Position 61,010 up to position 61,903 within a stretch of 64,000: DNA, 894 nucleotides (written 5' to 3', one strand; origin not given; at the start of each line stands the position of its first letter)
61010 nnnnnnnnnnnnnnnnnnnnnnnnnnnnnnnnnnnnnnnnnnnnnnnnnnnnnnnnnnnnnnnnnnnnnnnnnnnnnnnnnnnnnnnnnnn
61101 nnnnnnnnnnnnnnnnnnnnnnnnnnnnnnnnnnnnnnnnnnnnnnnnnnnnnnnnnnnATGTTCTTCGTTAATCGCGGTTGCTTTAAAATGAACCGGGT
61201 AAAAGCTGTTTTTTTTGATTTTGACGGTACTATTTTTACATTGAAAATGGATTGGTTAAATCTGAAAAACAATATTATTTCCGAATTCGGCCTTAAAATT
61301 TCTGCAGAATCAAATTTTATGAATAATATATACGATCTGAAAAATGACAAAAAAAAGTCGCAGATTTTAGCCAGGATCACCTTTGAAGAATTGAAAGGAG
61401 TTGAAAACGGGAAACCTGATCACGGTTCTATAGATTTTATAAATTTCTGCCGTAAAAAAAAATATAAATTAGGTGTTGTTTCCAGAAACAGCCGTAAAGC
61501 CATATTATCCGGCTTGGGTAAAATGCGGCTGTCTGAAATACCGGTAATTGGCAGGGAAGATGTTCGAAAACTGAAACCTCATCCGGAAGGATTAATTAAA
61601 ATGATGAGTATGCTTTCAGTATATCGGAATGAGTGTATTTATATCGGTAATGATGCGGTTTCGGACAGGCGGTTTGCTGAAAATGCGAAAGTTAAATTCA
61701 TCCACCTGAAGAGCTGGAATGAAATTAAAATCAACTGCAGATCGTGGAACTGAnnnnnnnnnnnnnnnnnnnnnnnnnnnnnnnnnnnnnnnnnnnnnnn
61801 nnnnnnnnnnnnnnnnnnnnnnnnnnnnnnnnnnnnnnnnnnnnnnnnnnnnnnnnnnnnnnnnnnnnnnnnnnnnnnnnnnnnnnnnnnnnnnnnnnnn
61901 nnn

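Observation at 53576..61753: Sugar-acid amidation and decoration sub-cluster: AsnB-like amidotransferase, Gfo/Idh/MocA dehydrogenase, ATP-grasp ligase, two methyltransferases, SDR and HAD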

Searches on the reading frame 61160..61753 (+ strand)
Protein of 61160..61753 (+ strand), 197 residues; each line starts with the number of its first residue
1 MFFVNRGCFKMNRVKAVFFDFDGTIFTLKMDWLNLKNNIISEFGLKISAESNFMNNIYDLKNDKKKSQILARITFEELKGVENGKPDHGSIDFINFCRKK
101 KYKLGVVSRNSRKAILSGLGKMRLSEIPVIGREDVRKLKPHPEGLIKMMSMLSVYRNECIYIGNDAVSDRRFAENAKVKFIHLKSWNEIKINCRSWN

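Call 4: search_protein_families(library=pfam, proteins=[window:61160-61753:+], max_evalue=0.01)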
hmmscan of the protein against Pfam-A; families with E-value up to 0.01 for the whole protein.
window:61160-61753:+ (197 aa): 2 families
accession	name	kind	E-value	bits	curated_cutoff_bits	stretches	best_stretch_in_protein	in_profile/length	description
PF13419.12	HAD_2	-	1.2e-18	68.4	23.8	1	17-181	1-176/178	Haloacid dehalogenase-like hydrolase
PF00702.32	Hydrolase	-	4.4e-12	47.2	26.4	1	14-176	1-190/191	haloacid dehalogenase-like hydrolase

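Call 5: search_protein_families(library=ncbifam, proteins=[window:61160-61753:+], max_evalue=0.01)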
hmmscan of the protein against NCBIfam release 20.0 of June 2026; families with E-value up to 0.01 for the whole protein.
window:61160-61753:+ (197 aa): 23 families
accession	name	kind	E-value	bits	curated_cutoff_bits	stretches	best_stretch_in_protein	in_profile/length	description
NF009804.0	PRK13288.1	equivalog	1.6e-13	50.6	218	1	91-179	88-177/215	pyrophosphatase PpaX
TIGR02253.1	CTE7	subfamily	2.8e-10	40.4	169.75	1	79-190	76-201/221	TIGR02253 family HAD-type hydrolase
TIGR02252.1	DREG-2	subfamily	3.8e-09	36.6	155.2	1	71-178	91-199/203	HAD hydrolase, REG-2-like, family IA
NF008087.0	PRK10826.1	equivalog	4e-09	36.4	191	1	12-163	5-172/222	hexitol phosphatase HxpB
TIGR01549.1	HAD-SF-IA-v1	subfamily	6.3e-09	36.4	23.3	1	16-176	1-148/149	HAD-IA family hydrolase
TIGR02009.1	PGMB-YQAB-SF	subfamily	4.7e-08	33.4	153.35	1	84-166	88-169/186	beta-phosphoglucomutase family hydrolase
TIGR01449.2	PGP_bact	equivalog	6.3e-08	32.4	180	1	89-183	89-184/213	phosphoglycolate phosphatase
NF009695.0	PRK13222.1-2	equivalog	8.1e-08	32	225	1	95-183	104-193/226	phosphoglycolate phosphatase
TIGR01662.1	HAD-SF-IIIA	subfamily_domain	6.7e-07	29.5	44.6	1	90-184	30-139/141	HAD-IIIA family hydrolase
NF009696.0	PRK13222.1-3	equivalog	3.7e-06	26.8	359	1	13-166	2-170/223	N-acetylmuramic acid 6-phosphate phosphatase MupP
NF009697.0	PRK13222.1-4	equivalog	5.4e-06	25.9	327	1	128-181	139-191/232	phosphoglycolate phosphatase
TIGR01990.1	bPGM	equivalog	6.3e-06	26.3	189.4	1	88-163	92-167/187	beta-phosphoglucomutase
NF009694.0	PRK13222.1-1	equivalog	1.7e-05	24.2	415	1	129-176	157-203/252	phosphoglycolate phosphatase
NF009700.0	PRK13226.1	equivalog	1.9e-05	24.5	342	1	129-166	141-178/229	phosphoglycolate phosphatase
NF053653.1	InDiPhoBT2121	equivalog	0.00011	21.9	245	1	15-164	2-168/216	inorganic diphosphatase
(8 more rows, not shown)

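Call 68: search_solved_structures(query=window:61190-61753:+, max_evalue=0.001)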
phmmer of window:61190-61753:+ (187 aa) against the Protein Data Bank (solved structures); distinct sequences matched with E-value up to 0.001: 7.
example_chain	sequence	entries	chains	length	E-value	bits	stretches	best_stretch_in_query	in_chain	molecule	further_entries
2ybd_A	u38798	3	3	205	1.7e-08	37.7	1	3-154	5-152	HYDROLASE, HALOACID DEHALOGENASE-LIKE FAMILY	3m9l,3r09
2hi0_A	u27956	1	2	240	5.8e-06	29.5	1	76-171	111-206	Putative phosphoglycolate phosphatase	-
3d6j_A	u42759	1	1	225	2.2e-05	27.6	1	84-171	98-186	Putative haloacid dehalogenase-like hydrolase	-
4ygq_A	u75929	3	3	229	0.00011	25.3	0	5-161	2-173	Hydrolase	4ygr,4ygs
2hdo_A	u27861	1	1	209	0.00012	25.2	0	91-170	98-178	Phosphoglycolate phosphatase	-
3kzx_A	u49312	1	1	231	0.00062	22.8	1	51-177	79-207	HAD-superfamily hydrolase, subfamily IA, variant 1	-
4rn3_A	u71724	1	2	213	0.00074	22.6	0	122-174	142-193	HAD superfamily hydrolase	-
